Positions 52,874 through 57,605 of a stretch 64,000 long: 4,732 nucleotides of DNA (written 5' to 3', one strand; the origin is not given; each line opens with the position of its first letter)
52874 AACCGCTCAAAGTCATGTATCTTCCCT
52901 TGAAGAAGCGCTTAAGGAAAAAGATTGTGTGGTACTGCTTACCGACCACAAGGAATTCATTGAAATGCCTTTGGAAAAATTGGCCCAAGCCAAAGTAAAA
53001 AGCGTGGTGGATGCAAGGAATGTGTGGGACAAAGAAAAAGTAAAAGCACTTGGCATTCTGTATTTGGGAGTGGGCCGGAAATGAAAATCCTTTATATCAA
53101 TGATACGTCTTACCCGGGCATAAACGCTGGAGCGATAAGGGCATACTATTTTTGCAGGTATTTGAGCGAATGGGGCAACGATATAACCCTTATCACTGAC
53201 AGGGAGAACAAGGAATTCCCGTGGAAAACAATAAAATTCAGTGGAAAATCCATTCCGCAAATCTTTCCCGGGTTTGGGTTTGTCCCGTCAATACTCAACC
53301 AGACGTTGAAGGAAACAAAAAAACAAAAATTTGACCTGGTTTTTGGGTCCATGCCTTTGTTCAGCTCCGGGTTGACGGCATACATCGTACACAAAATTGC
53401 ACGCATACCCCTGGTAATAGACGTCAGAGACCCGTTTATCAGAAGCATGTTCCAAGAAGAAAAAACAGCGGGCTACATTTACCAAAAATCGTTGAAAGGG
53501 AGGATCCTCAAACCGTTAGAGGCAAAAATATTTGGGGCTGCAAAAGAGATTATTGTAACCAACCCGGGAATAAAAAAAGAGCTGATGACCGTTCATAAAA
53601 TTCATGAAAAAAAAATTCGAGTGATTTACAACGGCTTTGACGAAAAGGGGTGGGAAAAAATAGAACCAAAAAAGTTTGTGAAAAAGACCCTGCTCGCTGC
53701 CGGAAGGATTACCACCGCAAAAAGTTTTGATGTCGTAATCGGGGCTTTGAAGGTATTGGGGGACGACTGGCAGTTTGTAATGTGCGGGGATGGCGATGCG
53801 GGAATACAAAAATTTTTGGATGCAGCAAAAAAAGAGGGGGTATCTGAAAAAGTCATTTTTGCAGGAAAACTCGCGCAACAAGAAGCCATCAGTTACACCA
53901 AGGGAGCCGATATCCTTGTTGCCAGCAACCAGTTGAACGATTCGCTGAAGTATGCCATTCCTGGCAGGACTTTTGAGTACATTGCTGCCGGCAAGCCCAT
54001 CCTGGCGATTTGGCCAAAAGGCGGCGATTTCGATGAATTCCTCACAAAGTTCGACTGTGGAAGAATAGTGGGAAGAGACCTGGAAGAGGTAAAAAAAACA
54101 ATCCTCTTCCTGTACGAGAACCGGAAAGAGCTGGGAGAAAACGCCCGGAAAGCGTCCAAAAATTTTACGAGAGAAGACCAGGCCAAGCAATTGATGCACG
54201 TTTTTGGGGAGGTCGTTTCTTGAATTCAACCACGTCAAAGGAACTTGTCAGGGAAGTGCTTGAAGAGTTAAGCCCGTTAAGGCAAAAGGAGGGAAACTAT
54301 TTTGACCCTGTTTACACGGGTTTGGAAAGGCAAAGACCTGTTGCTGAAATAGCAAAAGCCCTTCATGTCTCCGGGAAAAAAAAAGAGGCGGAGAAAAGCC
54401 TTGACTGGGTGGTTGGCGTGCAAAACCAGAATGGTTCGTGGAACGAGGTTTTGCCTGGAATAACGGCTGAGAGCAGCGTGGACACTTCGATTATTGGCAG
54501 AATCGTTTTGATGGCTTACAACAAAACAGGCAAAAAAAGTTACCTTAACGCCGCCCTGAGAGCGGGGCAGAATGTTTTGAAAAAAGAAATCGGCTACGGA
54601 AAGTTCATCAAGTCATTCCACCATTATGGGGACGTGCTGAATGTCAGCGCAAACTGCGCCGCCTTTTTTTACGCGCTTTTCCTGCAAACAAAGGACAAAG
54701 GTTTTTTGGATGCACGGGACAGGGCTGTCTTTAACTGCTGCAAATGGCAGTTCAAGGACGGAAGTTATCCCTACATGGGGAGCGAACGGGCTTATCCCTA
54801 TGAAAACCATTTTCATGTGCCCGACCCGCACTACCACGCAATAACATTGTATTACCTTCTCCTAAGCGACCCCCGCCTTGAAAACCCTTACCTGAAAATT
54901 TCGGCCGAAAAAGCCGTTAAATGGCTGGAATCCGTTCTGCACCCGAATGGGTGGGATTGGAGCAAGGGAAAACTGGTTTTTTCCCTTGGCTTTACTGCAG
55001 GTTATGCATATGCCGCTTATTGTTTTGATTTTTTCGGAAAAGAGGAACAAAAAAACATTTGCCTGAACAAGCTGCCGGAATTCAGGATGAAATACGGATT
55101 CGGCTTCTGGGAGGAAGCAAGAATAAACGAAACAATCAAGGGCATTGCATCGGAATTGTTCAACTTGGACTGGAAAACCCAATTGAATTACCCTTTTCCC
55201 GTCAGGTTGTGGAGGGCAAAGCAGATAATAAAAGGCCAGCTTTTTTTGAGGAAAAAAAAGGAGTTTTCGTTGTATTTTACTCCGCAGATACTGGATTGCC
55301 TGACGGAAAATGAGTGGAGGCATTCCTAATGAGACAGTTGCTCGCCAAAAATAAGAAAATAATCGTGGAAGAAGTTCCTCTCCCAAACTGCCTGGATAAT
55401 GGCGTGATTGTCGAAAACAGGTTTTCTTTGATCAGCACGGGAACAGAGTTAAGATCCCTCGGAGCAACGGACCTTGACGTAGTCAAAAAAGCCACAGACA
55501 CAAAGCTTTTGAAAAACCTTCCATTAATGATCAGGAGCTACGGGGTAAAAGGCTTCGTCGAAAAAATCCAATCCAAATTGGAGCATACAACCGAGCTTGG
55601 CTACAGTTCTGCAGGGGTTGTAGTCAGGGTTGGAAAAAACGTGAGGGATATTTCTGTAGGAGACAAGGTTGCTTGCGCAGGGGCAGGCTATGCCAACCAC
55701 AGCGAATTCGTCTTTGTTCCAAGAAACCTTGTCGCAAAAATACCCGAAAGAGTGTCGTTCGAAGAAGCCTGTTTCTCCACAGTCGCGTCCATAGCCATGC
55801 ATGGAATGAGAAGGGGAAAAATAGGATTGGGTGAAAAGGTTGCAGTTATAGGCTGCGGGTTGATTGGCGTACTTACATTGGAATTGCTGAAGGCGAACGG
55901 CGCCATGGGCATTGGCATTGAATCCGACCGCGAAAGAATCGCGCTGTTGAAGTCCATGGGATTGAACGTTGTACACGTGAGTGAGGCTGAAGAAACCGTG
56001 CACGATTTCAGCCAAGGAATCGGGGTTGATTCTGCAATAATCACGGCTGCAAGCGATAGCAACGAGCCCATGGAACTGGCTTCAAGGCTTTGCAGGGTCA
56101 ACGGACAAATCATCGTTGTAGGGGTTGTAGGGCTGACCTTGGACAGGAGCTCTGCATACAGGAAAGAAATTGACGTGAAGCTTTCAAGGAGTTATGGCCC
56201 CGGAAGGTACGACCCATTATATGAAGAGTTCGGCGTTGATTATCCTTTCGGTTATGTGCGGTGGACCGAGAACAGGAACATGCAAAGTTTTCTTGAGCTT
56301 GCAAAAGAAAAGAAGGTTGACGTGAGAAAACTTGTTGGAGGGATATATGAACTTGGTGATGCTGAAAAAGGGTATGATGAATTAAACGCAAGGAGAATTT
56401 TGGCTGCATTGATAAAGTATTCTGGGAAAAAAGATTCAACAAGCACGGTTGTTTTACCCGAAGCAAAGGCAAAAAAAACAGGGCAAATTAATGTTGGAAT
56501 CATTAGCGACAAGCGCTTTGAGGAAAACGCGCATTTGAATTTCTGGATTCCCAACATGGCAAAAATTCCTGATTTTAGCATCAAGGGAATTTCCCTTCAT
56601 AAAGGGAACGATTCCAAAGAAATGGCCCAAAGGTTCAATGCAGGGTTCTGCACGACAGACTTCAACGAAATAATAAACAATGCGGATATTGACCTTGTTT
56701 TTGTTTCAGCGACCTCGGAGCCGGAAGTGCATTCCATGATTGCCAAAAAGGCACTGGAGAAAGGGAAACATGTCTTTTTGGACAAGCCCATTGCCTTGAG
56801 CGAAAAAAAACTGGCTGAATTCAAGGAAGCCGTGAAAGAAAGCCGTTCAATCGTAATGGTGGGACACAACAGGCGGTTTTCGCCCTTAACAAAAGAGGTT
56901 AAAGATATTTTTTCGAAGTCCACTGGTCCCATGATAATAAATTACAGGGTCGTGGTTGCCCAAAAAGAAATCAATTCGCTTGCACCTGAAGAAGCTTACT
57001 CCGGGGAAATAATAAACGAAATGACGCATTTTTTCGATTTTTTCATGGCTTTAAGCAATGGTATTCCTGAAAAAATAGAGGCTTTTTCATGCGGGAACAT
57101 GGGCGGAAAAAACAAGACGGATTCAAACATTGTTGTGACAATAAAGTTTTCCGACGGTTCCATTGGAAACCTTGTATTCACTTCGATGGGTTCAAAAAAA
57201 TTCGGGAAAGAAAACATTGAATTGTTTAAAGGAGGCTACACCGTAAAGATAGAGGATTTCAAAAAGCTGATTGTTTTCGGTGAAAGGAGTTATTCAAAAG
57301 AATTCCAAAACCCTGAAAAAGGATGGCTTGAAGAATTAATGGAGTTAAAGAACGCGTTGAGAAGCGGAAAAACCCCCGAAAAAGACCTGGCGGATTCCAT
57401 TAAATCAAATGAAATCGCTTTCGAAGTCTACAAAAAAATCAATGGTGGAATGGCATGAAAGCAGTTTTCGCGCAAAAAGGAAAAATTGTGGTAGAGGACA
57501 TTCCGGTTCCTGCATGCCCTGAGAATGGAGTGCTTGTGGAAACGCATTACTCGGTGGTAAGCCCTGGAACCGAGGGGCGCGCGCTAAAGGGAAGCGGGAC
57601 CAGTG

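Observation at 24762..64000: Glycan-assembly supercluster next to aglB carrying five B12-binding radical SAM genes plus one SPASM radical SAM gene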

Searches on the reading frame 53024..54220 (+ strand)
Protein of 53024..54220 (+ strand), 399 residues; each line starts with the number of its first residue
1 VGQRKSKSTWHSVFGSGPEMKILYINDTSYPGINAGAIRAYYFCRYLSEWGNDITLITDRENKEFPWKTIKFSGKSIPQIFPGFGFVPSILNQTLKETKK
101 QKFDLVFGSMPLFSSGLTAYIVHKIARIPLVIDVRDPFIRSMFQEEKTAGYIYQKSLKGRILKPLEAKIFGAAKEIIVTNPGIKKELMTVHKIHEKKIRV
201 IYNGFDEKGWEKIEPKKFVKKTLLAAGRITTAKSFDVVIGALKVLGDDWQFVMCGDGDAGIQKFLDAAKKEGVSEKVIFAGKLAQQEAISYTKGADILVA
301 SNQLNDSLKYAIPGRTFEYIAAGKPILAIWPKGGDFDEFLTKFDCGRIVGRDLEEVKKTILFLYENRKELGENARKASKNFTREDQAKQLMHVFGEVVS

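Call 6: search_protein_families(library=pfam, proteins=[window:53024-54220:+], max_evalue=0.001)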
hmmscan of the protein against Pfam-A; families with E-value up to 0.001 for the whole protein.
window:53024-54220:+ (399 aa): 5 families
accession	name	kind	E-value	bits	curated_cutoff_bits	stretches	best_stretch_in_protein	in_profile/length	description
PF13439.12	Glyco_transf_4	-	1.2e-14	55.1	28.5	1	39-206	7-167/170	Glycosyltransferase Family 4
PF00534.26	Glycos_transf_1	-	6.1e-13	49.1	26.4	1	214-376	9-171/172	Glycosyl transferases group 1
PF13692.12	Glyco_trans_1_4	-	1.4e-11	45.3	27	1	221-366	2-142/142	Glycosyl transferases group 1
PF13579.12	Glyco_trans_4_4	-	2.2e-06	28.5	29.7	1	91-204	63-158/158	Glycosyl transferase 4-like domain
PF13524.12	Glyco_trans_1_2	-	7.2e-06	26.5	25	1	264-385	27-137/144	Glycosyl transferase-like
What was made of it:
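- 53024..54223 (+): GT4_e. Pfam GT4 domains (call 6).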

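Call 24: search_protein_families(library=ncbifam, proteins=[window:53024-54220:+], max_evalue=0.00001)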
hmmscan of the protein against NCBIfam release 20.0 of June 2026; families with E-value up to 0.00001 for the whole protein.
window:53024-54220:+ (399 aa): 11 families
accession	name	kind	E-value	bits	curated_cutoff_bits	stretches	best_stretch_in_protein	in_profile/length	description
NF041010.1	glycosy_Agl16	equivalog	1.7e-11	43.6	575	1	158-396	119-350/352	glycosylation protein Agl16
TIGR04063.1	stp3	hypoth_equivalog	3.4e-11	42.7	442.05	1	99-386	89-379/397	TIGR04063 family PEP-CTERM/XrtA system glycosyltransferase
NF046085.1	XrtY_assoc_Gly1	equivalog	1.1e-09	37.6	400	1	121-392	117-375/387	XrtY-associated glycosyltransferase XYAG1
NF050063.1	ProtGlycPglJ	equivalog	1.3e-08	34.4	500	1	142-357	113-322/363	N-acetylgalactosamine-N,N'-diacetylbacillosaminyl-diphospho-undecaprenol 4-alpha-N-acetylgalactosaminyltransferase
TIGR04157.1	glyco_rSAM_CFB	subfamily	5.3e-08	32.3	400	1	166-297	163-303/406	TIGR04157 family glycosyltransferase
TIGR02149.1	glgA_Coryne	subfamily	5.9e-08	32.2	302.4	1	164-257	136-241/391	glycogen synthase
TIGR03449.1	mycothiol_MshA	equivalog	7.1e-07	28.5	462.5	1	86-397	87-403/406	D-inositol-3-phosphate glycosyltransferase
NF047676.1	TeichurnBiosyTuaH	equivalog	1.4e-06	27.4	550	1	155-328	141-318/384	teichuronic acid biosynthesis protein TuaH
TIGR02095.1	glgA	subfamily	2e-06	26.8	328.45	0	222-300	296-374/477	glycogen/starch synthase, ADP-glucose type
NF007396.0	PRK09922.1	equivalog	2.8e-06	26.5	385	1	173-282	136-245/361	lipopolysaccharide 1,6-galactosyltransferase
NF047684.1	TeichurnBiosyTuaC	equivalog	9.3e-06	24.8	550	0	220-398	219-390/391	teichuronic acid biosynthesis protein TuaC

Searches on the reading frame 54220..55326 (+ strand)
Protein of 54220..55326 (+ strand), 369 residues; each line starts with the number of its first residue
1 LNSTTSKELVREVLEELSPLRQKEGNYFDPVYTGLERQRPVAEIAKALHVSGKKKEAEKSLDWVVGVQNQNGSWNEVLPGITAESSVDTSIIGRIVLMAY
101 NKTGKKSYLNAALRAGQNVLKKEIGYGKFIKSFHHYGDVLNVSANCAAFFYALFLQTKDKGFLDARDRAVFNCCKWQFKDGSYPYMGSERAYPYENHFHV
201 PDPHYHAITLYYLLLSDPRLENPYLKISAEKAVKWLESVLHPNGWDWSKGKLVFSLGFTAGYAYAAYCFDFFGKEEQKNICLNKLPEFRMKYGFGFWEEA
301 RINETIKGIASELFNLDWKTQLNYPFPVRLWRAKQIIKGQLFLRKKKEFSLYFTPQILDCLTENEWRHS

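Call 6: search_protein_families(library=pfam, proteins=[window:54220-55326:+], max_evalue=0.001)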
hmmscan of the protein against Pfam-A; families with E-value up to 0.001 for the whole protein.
window:54220-55326:+ (369 aa): 0 families

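Call 8: search_protein_families(library=ncbifam, proteins=[window:54220-55326:+], max_evalue=0.001)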
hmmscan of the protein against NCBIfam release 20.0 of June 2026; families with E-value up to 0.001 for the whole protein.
window:54220-55326:+ (369 aa): 0 families

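Call 47: search_protein_families(library=pfam, proteins=[window:54220-55326:+], max_evalue=5)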
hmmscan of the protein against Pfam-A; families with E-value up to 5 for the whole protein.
window:54220-55326:+ (369 aa): 6 families
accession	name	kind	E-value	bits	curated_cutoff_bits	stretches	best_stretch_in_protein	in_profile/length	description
PF06662.19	C5-epim_C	-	0.02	14.8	23.3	1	95-121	37-63/188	D-glucuronyl C5-epimerase C-terminus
PF07678.20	TED_complement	-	0.033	13.7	22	1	52-100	111-157/312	A-macroglobulin TED domain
PF13243.12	SQHop_cyclase_C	-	0.068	12.6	26.1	2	47-77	199-229/319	Squalene-hopene cyclase C-terminal domain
PF06917.19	Pectate_lyase_2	-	0.11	11.6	26.6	1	85-135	401-451/491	Periplasmic pectate lyase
PF09570.16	RE_SinI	-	0.15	11.8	22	1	234-258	117-141/218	SinI restriction endonuclease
PF09492.16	Pec_lyase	-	0.35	10.5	22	0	54-81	61-88/292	Pectic acid lyase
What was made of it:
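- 54220..55329 (+): Unknown protein (369 aa), distant relative of the hyp520 family. Weak C5-epim_C hit, E 0.02 (call 47).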

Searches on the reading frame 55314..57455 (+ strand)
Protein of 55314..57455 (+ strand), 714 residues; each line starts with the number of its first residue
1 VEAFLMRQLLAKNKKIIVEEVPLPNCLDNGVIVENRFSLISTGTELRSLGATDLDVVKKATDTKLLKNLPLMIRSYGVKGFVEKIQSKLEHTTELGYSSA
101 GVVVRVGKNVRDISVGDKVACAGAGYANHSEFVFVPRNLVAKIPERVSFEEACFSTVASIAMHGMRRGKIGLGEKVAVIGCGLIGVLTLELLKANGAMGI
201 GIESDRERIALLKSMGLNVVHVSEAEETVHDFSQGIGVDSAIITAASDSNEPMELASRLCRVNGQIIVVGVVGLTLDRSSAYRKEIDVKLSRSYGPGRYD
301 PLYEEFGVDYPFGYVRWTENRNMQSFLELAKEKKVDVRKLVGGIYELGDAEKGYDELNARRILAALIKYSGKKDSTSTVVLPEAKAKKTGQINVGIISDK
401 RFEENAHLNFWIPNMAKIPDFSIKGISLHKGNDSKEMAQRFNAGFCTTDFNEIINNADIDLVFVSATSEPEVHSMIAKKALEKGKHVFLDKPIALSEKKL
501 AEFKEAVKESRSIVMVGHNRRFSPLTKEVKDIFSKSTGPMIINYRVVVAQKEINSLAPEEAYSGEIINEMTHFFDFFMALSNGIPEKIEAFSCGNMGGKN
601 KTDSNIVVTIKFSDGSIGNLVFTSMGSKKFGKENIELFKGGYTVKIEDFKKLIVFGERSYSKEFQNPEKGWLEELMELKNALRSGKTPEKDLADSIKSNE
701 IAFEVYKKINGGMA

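Call 6: search_protein_families(library=pfam, proteins=[window:55314-57455:+], max_evalue=0.001)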
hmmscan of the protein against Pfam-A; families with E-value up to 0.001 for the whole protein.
window:55314-57455:+ (714 aa): 7 families
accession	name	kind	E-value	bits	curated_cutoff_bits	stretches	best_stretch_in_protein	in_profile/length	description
PF01408.29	GFO_IDH_MocA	-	1.4e-15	58.5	24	1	415-518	20-120/120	Oxidoreductase family, NAD-binding Rossmann fold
PF00107.32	ADH_zinc_N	-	1.2e-10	41.8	31.8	1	184-302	2-123/129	Zinc-binding dehydrogenase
PF08240.17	ADH_N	-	4.3e-05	24.2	23.5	1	93-145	34-104/104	Alcohol dehydrogenase GroES-like domain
PF02254.24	TrkA_N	-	5.9e-05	23.8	23.8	1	176-268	1-92/116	TrkA-N domain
PF07021.18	MetW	-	0.00017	21.7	21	1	172-268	13-107/193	Methionine biosynthesis protein MetW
PF03447.22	NAD_binding_3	-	0.00028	22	24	0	432-509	32-108/116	Homoserine dehydrogenase, NAD binding domain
PF07991.19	KARI_N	-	0.00057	19.9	20.6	0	173-227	4-59/165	Acetohydroxy acid isomeroreductase, NADPH-binding domain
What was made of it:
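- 55314..59560 (+): Two tandem ADH_zinc_N + GFO_IDH_MocA fusion oxidoreductases (55314-57458 and 57455-59560). Pfam (call 6).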
